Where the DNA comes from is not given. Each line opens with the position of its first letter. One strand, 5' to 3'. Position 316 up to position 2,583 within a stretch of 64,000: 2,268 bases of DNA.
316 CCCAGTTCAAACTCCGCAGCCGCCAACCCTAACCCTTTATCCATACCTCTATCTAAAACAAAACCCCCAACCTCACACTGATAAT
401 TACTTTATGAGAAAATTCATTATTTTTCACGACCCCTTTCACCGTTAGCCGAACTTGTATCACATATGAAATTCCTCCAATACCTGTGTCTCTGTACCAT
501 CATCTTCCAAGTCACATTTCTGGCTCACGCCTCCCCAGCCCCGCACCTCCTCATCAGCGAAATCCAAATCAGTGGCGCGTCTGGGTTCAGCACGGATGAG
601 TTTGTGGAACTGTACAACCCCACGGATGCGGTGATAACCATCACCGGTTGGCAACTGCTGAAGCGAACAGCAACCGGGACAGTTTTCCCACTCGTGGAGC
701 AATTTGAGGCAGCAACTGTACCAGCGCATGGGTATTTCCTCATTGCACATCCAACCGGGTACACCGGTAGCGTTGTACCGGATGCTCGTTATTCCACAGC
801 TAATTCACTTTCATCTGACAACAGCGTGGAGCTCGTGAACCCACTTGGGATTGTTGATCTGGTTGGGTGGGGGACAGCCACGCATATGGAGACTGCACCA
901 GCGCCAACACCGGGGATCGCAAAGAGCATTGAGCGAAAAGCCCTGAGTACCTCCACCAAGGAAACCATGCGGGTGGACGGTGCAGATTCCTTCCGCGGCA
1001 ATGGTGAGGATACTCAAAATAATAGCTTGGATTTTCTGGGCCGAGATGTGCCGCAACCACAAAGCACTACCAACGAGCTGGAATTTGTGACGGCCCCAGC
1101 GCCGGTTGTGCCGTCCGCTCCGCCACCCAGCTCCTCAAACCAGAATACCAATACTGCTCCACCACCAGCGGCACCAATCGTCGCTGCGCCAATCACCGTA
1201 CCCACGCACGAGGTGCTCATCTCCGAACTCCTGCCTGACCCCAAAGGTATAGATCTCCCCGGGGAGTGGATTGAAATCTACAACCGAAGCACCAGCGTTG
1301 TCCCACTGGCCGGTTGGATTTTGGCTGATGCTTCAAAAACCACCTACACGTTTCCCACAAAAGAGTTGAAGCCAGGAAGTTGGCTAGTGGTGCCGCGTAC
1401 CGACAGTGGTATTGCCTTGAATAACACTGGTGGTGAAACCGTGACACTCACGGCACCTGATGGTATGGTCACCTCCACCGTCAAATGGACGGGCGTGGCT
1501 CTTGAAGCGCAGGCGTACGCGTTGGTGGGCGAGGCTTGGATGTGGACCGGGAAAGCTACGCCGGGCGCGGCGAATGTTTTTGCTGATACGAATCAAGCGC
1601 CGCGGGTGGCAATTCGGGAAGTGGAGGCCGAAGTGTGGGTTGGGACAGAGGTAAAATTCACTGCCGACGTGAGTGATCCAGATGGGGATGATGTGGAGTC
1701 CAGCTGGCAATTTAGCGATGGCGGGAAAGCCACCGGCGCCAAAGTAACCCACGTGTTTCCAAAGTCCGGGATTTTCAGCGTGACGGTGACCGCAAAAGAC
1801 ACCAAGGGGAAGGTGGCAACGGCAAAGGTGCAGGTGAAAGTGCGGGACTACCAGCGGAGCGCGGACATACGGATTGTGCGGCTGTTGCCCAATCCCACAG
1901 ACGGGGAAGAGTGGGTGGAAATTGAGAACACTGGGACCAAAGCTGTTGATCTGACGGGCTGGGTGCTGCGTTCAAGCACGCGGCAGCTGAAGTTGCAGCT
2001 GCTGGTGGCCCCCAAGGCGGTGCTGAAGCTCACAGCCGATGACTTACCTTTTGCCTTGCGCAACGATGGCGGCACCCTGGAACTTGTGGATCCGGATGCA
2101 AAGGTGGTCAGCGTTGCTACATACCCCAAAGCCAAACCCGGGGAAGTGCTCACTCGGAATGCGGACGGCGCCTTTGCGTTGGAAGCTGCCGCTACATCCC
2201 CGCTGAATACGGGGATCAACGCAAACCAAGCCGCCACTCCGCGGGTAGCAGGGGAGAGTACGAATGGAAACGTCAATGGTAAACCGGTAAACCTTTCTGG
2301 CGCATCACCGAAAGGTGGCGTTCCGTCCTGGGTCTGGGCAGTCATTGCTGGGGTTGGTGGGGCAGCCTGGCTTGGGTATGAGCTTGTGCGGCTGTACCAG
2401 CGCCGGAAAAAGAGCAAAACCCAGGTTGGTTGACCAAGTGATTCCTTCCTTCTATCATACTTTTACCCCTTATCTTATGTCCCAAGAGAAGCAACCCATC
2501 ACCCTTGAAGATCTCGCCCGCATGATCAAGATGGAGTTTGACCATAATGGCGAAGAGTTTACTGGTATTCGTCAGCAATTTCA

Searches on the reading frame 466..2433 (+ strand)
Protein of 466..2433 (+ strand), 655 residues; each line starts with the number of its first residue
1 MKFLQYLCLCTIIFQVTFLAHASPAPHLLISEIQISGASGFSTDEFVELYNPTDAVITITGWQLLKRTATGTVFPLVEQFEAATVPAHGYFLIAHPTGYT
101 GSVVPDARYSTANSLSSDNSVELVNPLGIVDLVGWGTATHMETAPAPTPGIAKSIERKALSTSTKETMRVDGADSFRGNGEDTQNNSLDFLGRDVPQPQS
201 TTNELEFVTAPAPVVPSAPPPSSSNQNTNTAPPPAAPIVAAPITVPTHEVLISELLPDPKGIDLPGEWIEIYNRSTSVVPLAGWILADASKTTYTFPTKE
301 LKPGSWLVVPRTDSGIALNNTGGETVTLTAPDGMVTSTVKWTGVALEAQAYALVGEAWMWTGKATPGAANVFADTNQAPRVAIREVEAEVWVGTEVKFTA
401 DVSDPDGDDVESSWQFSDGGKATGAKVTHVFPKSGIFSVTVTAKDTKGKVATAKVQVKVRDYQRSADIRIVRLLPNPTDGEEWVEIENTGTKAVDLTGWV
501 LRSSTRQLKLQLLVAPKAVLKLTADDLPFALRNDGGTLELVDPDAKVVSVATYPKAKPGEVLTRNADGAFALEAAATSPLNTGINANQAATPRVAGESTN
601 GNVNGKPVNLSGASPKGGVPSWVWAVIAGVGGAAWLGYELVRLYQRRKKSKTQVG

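Call 85: search_protein_families(library=pfam, proteins=[window:466-2433:+], max_evalue=0.00001)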
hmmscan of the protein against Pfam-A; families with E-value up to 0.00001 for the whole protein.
window:466-2433:+ (655 aa): 3 families
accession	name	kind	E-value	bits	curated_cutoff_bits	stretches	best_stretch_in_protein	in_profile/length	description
PF00932.25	LTD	-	2.7e-45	153.6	34.3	3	247-342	5-108/109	Lamin Tail Domain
PF18911.6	PKD_4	-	3.4e-15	56.3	27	1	376-459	1-85/85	PKD domain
PF00801.26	PKD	-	3.6e-15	56.1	23.5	1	392-455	13-78/80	PKD domain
